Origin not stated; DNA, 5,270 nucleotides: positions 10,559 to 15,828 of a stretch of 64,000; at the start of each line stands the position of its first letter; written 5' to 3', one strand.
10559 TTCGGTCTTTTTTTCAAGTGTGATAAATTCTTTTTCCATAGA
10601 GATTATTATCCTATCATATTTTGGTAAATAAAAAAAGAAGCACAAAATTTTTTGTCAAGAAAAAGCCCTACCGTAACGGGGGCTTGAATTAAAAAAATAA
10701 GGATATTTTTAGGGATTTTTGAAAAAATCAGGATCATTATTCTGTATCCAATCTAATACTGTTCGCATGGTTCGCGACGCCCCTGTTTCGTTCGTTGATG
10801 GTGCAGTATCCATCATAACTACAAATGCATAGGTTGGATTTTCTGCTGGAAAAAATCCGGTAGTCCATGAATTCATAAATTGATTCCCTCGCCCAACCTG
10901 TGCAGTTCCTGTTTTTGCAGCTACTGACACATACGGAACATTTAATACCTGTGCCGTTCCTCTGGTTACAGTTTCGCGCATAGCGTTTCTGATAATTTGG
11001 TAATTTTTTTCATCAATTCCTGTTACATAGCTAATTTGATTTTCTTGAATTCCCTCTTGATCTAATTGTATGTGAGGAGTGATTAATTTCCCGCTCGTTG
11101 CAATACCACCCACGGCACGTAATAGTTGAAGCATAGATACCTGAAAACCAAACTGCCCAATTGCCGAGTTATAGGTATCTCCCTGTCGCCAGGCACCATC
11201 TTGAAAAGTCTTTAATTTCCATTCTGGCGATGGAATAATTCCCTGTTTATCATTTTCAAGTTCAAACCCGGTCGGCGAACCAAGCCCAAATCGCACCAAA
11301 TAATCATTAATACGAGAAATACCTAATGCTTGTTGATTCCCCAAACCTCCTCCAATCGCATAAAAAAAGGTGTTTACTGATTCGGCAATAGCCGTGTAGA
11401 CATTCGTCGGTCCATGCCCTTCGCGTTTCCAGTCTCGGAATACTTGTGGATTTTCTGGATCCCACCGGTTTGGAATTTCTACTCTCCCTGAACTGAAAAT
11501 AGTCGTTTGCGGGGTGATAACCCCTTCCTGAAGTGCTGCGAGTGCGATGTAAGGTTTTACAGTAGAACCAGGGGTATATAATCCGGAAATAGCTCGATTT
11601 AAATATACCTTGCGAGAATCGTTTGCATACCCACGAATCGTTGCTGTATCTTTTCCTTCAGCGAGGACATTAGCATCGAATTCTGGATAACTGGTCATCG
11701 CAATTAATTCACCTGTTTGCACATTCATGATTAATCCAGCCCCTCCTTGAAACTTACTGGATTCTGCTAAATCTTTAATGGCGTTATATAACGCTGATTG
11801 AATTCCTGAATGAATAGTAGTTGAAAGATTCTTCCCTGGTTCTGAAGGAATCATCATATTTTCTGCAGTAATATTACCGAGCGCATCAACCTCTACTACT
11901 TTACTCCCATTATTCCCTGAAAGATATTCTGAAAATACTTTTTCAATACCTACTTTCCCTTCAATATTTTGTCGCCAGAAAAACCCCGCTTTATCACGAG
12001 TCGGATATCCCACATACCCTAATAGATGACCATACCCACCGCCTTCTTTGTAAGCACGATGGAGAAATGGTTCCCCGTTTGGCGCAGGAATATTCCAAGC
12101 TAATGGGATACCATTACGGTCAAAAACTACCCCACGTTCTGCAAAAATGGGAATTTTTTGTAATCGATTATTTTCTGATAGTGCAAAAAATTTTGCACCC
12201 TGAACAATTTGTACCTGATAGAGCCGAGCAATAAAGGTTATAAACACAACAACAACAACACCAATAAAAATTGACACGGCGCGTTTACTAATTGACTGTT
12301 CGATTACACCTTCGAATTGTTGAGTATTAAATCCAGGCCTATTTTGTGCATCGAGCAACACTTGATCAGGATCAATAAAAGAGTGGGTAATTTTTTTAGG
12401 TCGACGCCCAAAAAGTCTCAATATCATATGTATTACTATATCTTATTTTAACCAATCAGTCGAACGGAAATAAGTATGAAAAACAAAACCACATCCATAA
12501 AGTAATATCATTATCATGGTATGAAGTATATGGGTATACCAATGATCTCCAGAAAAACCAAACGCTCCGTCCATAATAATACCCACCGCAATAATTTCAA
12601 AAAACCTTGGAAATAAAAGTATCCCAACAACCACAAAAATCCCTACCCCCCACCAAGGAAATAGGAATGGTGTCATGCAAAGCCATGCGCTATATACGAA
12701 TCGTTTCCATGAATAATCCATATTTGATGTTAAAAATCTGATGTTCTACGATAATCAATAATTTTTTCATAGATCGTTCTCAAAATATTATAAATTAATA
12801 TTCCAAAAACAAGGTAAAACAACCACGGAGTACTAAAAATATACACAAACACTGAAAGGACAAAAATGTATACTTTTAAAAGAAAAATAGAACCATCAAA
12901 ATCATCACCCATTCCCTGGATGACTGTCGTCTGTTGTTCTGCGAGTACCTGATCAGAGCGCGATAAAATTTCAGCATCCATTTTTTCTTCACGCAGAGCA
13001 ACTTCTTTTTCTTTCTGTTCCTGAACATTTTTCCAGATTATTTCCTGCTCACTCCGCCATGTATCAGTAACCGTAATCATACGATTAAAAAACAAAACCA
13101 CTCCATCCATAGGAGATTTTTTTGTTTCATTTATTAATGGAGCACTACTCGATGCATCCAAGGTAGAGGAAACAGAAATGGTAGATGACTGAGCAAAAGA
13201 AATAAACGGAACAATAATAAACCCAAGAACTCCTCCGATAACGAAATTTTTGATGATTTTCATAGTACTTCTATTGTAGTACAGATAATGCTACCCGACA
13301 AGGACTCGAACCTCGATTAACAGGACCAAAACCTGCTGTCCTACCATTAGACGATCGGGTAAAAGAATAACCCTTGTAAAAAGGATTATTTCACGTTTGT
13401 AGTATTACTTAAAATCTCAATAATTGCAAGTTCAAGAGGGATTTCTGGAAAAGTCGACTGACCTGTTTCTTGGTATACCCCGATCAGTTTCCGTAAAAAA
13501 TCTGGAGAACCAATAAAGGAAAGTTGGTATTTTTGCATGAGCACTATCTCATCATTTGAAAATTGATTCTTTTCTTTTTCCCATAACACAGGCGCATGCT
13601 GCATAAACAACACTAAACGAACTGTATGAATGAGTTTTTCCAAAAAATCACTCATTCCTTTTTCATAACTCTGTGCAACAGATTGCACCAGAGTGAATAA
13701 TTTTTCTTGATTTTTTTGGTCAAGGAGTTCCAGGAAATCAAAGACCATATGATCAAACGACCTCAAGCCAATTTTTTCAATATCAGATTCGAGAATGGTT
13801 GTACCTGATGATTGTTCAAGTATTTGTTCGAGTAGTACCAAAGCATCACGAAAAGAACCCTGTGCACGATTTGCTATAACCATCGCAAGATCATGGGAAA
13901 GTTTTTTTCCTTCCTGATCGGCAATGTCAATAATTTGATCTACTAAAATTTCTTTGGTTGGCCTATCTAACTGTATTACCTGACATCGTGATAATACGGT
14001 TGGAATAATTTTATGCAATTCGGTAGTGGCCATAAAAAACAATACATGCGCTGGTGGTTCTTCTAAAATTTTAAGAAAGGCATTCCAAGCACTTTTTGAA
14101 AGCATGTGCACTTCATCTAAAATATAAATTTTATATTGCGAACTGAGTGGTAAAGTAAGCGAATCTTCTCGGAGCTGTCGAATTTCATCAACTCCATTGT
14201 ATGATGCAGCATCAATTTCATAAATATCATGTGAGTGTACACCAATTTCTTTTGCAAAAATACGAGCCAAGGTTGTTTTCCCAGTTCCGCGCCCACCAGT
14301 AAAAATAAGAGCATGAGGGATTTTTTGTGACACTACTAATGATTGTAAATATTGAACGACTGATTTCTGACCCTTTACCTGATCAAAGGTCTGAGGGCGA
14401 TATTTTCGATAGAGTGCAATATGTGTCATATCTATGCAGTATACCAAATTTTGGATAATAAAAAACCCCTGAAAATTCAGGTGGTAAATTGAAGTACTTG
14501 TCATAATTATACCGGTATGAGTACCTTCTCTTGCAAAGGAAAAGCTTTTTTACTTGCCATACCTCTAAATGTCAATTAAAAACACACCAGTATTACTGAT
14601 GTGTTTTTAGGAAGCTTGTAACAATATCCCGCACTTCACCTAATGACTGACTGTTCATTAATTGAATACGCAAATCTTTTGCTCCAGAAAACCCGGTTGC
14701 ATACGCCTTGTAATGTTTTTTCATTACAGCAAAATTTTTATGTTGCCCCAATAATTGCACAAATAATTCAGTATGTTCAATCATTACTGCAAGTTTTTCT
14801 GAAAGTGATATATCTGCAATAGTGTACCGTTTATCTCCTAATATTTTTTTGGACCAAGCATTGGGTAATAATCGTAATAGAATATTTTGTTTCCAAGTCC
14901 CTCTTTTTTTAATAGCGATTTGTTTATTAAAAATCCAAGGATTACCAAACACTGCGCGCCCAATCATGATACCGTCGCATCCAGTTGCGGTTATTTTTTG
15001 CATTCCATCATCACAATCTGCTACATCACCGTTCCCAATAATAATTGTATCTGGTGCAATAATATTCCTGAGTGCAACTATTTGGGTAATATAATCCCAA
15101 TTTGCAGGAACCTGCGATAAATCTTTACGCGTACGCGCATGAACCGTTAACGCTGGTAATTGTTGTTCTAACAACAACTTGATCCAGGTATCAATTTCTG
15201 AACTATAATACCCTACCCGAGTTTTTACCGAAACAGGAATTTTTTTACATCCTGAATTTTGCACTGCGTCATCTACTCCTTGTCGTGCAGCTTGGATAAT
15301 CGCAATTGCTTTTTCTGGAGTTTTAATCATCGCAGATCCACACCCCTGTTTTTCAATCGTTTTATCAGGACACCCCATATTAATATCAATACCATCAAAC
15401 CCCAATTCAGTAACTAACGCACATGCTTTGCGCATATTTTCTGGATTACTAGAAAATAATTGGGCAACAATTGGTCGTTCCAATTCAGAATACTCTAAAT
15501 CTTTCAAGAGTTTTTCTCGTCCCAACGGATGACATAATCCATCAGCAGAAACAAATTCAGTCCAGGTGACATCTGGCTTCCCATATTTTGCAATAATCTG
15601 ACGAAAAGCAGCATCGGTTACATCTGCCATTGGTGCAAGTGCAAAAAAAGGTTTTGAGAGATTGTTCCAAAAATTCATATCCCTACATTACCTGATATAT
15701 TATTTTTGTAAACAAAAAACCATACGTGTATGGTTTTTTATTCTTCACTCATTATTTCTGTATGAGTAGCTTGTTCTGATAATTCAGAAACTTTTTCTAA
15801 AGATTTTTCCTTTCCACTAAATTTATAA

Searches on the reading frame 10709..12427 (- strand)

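Call 26: search_protein_families(library=pfam, proteins=[window:10709-12427:-], max_evalue=0.00001)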
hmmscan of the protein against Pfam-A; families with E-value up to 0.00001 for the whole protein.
window:10709-12427:- (572 aa): 2 families
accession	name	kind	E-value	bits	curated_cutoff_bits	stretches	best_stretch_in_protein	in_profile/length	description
PF00905.27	Transpeptidase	-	4e-56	190.8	22.1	1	230-552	2-290/299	Penicillin binding protein transpeptidase domain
PF03717.20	PBP_dimer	-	1.7e-12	48.6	24.4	1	123-189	107-178/180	Penicillin-binding Protein dimerisation domain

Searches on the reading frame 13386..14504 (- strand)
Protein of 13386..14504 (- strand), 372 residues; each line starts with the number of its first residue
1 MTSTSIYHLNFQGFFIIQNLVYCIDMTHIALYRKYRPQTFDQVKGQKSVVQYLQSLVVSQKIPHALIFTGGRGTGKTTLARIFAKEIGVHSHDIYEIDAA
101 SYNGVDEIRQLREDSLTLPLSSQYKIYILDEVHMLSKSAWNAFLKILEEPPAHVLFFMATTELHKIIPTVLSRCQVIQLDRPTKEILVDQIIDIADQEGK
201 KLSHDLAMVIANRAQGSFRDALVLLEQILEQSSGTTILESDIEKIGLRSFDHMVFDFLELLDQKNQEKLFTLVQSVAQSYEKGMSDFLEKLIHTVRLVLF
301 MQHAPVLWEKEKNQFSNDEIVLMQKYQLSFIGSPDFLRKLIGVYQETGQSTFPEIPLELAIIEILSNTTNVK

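Call 51: search_protein_families(library=pfam, proteins=[window:13386-14504:-], max_evalue=0.00001)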
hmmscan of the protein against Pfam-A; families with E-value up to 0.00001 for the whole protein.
window:13386-14504:- (372 aa): 6 families
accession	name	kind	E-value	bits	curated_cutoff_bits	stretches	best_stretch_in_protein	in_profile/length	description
PF13177.12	DNA_pol3_delta2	-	7.8e-30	104.4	27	1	103-181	81-159/161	DNA polymerase III, delta subunit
PF00004.35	AAA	-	1.5e-12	48.5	21.2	1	66-177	1-126/131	ATPase family associated with various cellular activities (AAA)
PF13401.12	AAA_22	-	2.4e-07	31.6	27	0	66-165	8-128/130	AAA domain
PF13173.12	AAA_14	-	5.2e-07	30.2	27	1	65-154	4-91/129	AAA domain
PF05496.18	RuvB_N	-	7.4e-07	29.5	27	1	36-148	2-109/159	Holliday junction DNA helicase RuvB P-loop domain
PF03215.21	Rad17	-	3.6e-06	27.5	23.8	0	32-172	10-161/186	Rad17 P-loop domain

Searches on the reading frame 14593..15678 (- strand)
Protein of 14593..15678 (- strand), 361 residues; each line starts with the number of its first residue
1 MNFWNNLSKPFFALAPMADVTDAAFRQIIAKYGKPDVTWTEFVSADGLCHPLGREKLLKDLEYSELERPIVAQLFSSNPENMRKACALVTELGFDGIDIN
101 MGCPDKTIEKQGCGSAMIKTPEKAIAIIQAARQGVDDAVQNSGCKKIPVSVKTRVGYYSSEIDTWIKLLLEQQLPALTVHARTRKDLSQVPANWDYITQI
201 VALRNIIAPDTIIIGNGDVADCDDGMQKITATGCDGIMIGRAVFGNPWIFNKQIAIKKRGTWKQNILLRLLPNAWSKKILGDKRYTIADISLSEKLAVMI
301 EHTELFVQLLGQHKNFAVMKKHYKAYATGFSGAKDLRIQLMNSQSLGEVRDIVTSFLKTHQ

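Call 51: search_protein_families(library=pfam, proteins=[window:14593-15678:-], max_evalue=0.00001)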
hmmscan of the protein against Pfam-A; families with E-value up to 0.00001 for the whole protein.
window:14593-15678:- (361 aa): 1 family
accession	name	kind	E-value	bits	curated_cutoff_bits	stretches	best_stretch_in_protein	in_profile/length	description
PF01207.24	Dus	-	5e-61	207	20.4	1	14-349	2-298/311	Dihydrouridine synthase (Dus)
